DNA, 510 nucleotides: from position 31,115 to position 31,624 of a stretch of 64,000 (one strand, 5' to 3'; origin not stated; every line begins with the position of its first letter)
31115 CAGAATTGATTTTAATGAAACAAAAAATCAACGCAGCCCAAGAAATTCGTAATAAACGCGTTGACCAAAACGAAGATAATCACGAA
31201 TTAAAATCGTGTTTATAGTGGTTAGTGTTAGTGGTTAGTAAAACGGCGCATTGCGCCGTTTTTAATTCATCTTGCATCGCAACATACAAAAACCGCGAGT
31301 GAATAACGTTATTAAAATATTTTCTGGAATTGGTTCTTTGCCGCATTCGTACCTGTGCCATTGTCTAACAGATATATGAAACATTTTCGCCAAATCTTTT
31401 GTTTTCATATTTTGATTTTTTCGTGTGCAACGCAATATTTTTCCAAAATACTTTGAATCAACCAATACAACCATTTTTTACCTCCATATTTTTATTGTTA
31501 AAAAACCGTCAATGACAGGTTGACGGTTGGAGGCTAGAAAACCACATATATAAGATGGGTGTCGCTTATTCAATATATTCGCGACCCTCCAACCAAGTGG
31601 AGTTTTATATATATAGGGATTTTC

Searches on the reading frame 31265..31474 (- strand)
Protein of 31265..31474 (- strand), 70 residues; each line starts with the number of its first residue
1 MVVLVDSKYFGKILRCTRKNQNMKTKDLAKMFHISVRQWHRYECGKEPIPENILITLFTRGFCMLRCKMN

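Call 54: search_protein_families(library=pfam, max_evalue=0.01, proteins=[window:31265-31474:-])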
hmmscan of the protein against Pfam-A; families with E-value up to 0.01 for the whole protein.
seq(70 aa): 3 families
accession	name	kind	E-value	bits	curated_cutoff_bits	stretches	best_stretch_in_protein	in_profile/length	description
PF12844.13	HTH_19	-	9.3e-06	25.9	30.2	1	11-51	1-40/64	Helix-turn-helix domain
PF13560.12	HTH_31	-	0.0042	17.8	27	1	10-51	2-44/64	Helix-turn-helix domain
PF15731.11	MqsA_antitoxin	-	0.0098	16.4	30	0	11-57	71-116/131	Antitoxin component of bacterial toxin-antitoxin system, MqsA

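Call 78: search_protein_families(library=phrogs, max_evalue=0.01, proteins=[window:31265-31474:-])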
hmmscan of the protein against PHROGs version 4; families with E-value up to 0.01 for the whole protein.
seq(70 aa): 7 families
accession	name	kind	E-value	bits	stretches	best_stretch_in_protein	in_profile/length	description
phrog_3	-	transcription regulation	0.00043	21.1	1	8-54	87-130/430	transcriptional repressor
phrog_1124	-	transcription regulation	0.0014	19.2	1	7-57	6-55/177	transcriptional regulator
phrog_5119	-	unknown function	0.0016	19.2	1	10-53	54-99/152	-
phrog_147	-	transcription regulation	0.0033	18.8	1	11-58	6-54/100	transcriptional regulator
phrog_2439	-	transcription regulation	0.0038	17.1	1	8-56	6-54/367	transcriptional regulator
phrog_2328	-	transcription regulation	0.0056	17.5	1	10-56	16-62/128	transcriptional repressor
phrog_955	-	DNA, RNA and nucleotide metabolism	0.009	16.8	1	9-54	24-69/142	HTH DNA binding protein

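Call 79: search_protein_families(library=ncbifam, max_evalue=0.01, proteins=[window:31265-31474:-])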
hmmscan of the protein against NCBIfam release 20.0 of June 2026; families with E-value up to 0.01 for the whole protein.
seq(70 aa): 4 families
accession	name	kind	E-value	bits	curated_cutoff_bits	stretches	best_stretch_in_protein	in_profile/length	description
NF041951.1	phage_RstR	subfamily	5.4e-06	26.6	80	1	10-47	3-40/108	RstR family transcriptional repressor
NF040522.1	VC1465_fam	subfamily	0.00017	21.7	70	1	15-53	2-40/111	VC1465 family Xer recombination activation factor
NF003162.0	PRK04140.1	equivalog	0.00078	18.6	263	1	11-51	128-168/317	transcriptional regulator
TIGR03830.1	CxxCG_CxxCG_HTH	subfamily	0.00081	19.2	61.8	1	7-51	63-107/127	type II TA system antitoxin MqsA family protein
